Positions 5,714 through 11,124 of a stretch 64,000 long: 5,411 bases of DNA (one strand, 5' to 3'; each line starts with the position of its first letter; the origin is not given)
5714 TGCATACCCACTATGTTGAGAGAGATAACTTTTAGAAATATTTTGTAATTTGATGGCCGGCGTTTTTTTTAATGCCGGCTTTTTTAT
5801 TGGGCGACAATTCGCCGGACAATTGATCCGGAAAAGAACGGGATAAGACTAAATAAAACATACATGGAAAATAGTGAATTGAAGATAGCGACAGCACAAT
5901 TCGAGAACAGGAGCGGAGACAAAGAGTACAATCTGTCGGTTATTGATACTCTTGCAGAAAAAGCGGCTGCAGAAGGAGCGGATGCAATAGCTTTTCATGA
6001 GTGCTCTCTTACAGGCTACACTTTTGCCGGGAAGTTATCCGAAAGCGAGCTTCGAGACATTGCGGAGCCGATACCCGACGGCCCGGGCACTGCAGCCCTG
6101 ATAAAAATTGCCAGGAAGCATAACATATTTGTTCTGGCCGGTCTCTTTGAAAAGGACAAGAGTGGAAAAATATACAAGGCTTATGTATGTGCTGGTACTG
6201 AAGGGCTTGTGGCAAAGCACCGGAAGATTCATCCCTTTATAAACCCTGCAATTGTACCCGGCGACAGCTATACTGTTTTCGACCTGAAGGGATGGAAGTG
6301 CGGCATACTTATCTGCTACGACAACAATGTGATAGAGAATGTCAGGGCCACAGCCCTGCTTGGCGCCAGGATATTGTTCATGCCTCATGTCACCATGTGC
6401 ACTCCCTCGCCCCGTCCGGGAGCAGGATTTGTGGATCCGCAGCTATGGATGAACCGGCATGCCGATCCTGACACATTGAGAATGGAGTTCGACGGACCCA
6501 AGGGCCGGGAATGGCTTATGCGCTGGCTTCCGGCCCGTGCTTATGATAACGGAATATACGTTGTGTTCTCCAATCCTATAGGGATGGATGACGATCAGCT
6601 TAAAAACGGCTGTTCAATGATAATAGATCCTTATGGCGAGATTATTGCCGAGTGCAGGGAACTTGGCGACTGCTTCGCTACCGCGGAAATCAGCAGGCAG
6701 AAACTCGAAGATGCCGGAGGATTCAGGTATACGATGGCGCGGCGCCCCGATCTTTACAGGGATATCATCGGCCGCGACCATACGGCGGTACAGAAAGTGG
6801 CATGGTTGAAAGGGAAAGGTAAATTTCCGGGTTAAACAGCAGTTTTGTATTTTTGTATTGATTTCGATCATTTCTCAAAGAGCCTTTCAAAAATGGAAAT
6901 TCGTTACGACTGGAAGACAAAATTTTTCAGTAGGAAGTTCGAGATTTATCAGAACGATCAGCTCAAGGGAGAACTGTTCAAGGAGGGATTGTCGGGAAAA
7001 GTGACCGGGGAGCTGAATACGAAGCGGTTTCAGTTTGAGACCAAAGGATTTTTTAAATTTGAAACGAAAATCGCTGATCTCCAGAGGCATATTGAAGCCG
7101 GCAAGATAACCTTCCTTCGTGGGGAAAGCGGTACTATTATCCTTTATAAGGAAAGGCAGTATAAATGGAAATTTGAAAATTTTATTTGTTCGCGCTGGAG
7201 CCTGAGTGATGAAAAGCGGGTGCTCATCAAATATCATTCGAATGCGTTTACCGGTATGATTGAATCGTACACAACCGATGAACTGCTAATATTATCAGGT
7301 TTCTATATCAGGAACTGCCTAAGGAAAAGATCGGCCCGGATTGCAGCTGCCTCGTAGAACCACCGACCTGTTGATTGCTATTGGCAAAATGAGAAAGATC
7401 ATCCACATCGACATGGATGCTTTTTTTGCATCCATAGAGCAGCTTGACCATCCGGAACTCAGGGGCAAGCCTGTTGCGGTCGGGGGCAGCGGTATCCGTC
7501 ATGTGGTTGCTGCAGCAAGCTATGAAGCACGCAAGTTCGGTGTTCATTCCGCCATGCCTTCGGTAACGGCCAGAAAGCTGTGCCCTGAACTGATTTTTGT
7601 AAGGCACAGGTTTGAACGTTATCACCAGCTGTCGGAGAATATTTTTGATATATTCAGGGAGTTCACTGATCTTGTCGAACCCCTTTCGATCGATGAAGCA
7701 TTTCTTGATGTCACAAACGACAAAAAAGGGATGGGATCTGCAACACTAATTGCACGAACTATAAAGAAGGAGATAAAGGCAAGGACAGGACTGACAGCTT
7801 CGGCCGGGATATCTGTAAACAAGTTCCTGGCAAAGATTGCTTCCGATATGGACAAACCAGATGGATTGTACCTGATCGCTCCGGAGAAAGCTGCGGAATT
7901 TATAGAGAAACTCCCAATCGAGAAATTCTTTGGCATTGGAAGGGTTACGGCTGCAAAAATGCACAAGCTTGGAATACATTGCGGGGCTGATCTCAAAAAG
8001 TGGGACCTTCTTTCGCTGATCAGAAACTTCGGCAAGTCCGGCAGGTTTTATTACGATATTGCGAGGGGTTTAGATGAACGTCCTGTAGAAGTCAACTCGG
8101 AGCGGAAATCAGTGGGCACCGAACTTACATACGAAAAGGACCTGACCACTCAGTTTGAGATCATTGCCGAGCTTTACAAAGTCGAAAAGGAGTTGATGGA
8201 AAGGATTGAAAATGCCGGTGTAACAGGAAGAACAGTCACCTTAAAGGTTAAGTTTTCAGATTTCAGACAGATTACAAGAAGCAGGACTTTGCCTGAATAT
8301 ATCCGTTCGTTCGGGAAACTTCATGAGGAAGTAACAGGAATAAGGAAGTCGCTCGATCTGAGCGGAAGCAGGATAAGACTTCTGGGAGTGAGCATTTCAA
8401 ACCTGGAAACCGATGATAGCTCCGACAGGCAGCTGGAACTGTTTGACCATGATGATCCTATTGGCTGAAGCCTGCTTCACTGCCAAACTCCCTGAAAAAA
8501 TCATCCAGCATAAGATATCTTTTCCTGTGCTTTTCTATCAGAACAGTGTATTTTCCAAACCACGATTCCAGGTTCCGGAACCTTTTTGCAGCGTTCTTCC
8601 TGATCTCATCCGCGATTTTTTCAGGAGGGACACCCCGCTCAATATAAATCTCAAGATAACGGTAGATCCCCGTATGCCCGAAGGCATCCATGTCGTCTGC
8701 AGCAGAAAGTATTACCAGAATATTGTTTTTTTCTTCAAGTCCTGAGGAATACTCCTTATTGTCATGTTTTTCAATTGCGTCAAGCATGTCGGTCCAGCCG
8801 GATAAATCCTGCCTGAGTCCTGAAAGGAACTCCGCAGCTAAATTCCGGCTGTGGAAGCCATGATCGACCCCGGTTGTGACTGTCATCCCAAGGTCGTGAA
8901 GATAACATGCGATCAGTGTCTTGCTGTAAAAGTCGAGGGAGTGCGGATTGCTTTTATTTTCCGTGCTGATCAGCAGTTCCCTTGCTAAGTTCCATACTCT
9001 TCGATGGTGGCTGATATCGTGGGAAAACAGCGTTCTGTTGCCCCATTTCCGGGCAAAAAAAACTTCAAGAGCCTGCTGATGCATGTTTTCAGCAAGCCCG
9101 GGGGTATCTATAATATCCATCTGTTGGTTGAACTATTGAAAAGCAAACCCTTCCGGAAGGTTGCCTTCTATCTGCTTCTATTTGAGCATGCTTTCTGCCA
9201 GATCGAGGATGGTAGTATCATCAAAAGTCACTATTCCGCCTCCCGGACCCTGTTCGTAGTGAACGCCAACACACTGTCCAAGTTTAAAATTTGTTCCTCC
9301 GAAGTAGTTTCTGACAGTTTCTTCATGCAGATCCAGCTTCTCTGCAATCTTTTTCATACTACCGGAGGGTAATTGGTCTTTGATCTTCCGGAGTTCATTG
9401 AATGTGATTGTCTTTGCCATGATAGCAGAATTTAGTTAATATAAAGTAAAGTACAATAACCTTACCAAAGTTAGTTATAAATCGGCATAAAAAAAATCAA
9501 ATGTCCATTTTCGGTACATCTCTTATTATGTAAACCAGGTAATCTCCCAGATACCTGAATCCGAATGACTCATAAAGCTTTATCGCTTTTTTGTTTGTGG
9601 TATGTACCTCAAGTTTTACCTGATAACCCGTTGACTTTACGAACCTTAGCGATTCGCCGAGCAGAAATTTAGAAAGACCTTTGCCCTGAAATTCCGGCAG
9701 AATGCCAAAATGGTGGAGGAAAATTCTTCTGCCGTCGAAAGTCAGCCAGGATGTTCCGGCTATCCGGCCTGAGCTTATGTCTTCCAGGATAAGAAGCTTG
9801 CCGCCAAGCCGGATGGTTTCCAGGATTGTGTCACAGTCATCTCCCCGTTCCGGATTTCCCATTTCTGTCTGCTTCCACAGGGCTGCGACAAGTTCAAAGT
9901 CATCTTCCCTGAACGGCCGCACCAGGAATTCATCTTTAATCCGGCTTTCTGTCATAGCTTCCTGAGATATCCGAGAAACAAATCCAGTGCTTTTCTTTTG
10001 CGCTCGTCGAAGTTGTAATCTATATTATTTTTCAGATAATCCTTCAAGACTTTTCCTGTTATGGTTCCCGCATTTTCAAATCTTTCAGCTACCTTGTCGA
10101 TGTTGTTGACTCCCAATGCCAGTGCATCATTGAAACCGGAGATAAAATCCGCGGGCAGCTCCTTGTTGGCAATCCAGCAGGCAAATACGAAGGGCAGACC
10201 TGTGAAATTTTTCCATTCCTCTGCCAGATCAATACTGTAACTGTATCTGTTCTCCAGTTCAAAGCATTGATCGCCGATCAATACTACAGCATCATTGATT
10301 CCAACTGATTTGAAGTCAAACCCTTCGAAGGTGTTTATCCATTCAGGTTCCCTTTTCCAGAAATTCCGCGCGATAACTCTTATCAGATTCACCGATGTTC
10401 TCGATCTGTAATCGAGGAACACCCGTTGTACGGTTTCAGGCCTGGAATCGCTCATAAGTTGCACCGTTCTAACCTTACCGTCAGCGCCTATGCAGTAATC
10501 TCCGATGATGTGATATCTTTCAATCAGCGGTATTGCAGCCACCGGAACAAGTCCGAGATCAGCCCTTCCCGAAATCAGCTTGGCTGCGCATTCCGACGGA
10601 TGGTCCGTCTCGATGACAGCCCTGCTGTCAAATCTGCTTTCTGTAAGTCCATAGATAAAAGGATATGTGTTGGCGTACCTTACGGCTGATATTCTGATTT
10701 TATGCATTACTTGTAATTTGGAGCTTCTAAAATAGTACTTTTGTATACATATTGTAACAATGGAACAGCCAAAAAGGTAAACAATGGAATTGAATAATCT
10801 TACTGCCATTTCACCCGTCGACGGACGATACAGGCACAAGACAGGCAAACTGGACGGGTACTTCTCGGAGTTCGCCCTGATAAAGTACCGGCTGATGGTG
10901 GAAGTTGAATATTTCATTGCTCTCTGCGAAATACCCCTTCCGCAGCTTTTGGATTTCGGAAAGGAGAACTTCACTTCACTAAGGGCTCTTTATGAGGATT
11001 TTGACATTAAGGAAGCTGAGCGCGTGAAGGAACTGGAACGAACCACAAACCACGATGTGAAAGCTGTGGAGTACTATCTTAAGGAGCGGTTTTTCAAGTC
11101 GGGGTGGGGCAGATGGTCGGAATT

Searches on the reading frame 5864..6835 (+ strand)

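Call 33: search_protein_families(library=pfam, proteins=[window:5864-6835:+], max_evalue=0.00001)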
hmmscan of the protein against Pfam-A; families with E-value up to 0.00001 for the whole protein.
window:5864-6835:+ (323 aa): 1 family
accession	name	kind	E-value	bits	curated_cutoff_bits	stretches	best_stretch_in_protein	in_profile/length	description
PF00795.27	CN_hydrolase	-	1.2e-42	146.5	23.2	1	7-283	1-253/256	Carbon-nitrogen hydrolase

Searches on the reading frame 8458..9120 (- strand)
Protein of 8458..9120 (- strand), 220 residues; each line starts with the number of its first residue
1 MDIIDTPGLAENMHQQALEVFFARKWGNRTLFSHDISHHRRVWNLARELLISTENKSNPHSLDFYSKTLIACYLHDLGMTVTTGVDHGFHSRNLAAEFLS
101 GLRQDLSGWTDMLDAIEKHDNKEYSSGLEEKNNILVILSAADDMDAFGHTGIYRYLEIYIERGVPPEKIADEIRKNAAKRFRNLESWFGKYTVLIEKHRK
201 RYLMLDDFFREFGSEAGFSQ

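Call 33: search_protein_families(library=pfam, proteins=[window:8458-9120:-], max_evalue=0.00001)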
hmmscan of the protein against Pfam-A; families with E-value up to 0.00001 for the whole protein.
window:8458-9120:- (220 aa): 2 families
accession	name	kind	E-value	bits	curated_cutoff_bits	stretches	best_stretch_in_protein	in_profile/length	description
PF01966.28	HD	-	2.5e-07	31.4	22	1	36-146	2-115/116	HD domain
PF24391.1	HD-CE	-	1.1e-06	29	27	1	34-126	7-80/263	HD-CE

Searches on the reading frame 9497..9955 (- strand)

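Call 33: search_protein_families(library=pfam, proteins=[window:9497-9955:-], max_evalue=0.00001)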
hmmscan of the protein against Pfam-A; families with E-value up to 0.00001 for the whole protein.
window:9497-9955:- (152 aa): 4 families
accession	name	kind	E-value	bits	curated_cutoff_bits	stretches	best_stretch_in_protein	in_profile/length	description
PF00583.31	Acetyltransf_1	-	4.7e-13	49.9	20.7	1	53-133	34-116/116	Acetyltransferase (GNAT) family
PF13508.13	Acetyltransf_7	-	1.2e-09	38.9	27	1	55-134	6-83/84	Acetyltransferase (GNAT) domain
PF13673.13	Acetyltransf_10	-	7.7e-08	32.8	23.6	1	63-137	40-111/128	Acetyltransferase (GNAT) domain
PF08445.16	FR47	-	1.1e-06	29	22.1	1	83-136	27-80/86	FR47-like protein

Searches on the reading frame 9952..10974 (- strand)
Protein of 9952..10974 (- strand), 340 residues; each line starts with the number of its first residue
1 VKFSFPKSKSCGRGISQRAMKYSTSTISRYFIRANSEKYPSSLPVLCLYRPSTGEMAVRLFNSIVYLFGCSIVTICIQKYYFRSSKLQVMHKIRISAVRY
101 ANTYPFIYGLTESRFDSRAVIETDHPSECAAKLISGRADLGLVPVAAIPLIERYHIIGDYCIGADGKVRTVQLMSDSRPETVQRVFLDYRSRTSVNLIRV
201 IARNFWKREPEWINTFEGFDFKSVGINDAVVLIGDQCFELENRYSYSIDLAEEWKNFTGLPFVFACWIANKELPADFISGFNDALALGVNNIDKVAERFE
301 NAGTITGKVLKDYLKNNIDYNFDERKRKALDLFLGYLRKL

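Call 9: search_protein_families(library=ncbifam, proteins=[window:9952-10974:-], max_evalue=0.00001)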
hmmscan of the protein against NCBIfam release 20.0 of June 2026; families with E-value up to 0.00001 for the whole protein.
window:9952-10974:- (340 aa): 0 families

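Call 10: search_protein_families(library=pfam, proteins=[window:9952-10974:-], max_evalue=0.00001)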
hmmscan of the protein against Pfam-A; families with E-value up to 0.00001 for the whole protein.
window:9952-10974:- (340 aa): 1 family
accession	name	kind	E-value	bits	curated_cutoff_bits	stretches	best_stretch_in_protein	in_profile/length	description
PF02621.19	VitK2_biosynth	-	7.9e-46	157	26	1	93-338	1-251/252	Menaquinone biosynthesis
